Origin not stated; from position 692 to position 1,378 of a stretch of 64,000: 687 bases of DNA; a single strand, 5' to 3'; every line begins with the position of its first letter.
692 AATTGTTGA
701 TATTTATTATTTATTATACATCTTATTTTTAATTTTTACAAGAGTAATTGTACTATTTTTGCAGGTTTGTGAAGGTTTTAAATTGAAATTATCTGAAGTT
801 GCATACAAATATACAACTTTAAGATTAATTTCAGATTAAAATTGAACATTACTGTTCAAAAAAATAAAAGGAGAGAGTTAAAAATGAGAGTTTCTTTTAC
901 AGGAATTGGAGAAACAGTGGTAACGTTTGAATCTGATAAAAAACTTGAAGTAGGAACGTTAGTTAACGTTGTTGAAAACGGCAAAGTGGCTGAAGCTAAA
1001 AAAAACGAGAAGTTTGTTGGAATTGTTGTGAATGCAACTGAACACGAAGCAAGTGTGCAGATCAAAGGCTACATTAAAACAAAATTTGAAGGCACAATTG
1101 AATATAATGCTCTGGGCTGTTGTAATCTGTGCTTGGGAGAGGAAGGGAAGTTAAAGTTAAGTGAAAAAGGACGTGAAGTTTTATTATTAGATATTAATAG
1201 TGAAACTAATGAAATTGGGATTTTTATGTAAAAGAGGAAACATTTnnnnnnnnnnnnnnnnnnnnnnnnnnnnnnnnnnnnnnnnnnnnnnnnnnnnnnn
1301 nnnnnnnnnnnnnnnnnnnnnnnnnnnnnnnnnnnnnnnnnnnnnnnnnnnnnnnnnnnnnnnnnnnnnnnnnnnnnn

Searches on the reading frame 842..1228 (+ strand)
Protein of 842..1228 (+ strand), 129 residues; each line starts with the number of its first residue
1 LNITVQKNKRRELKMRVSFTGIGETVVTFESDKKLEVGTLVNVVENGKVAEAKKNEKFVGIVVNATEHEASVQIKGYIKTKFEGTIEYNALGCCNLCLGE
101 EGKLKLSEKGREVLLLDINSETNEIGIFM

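Call 61: search_protein_families(library=padloc, alignment_id=A5, max_evalue=1e-8)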
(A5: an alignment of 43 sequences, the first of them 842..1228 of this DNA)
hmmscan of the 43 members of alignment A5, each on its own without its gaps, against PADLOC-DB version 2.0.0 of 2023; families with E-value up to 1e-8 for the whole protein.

A. member 1, window:842-1228:+ (129 aa): 0 families

B. families by the number of members that match (of 43 scanned): 46 families (the first 25 are shown)
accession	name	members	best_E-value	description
PDLC04135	mad3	2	3.3e-96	mads_3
PDLC03961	ShosA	1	1.6e-65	-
PDLC04140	mad8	1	9.5e-39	mads_8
PDLC03927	PsyrA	1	1.6e-32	-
PDLC02997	ShosA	1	3.2e-32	-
PDLC01136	RT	1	2.1e-28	RT (reverse transcriptase)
PDLC02865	DpdF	1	4.1e-25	DpdF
PDLC02063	Cas1_IIIb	1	1.3e-22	-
PDLC03768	Drt3a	1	7.1e-21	DRT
PDLC03779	RT_UG4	1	6e-19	DRT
PDLC03859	LmuB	1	1e-18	-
PDLC03754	RT_UG17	1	4.3e-18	DRT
PDLC03759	RT_UG21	1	4.7e-18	DRT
PDLC03756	RT_UG19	1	1.8e-17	DRT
PDLC03755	RT_UG18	1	2.5e-16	DRT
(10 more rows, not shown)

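Call 62: search_protein_families(library=pfam, alignment_id=A5, max_evalue=1e-10)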
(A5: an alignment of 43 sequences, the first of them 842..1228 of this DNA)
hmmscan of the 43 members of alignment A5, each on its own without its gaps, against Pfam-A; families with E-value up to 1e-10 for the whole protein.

A. member 1, window:842-1228:+ (129 aa): 0 families

B. families by the number of members that match (of 43 scanned): 58 families (the first 25 are shown)
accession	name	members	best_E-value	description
PF01131.25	Topoisom_bac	1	1e-128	DNA topoisomerase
PF01134.28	GIDA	1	5.1e-96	Glucose inhibited division protein A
PF05833.16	NFACT_N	1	7.7e-92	NFACT N-terminal and middle domains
PF03102.20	NeuB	1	2.2e-89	NeuB family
PF00733.27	Asn_synthase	1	8.9e-89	Asparagine synthase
PF01653.23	DNA_ligase_aden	1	2e-83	NAD-dependent DNA ligase adenylation domain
PF02481.21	DNA_processg_A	1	6.7e-72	DNA recombination-mediator protein A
PF02608.20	Bmp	1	8.6e-65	ABC transporter substrate-binding protein PnrA-like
PF13603.12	tRNA-synt_1_2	1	1.1e-63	Leucyl-tRNA synthetase, editing domain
PF00133.28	tRNA-synt_1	1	5e-50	tRNA synthetases class I (I, L, M and V)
PF00453.23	Ribosomal_L20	1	1.2e-48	Ribosomal protein L20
PF00587.30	tRNA-synt_2b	1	1.4e-47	tRNA synthetase class II core domain (G, H, P, S and T)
PF08459.17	UvrC_RNaseH_dom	1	1.8e-47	UvrC RNAse H endonuclease domain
PF13537.11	GATase_7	1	2.7e-45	Glutamine amidotransferase domain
PF13522.11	GATase_6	1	2.1e-40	Glutamine amidotransferase domain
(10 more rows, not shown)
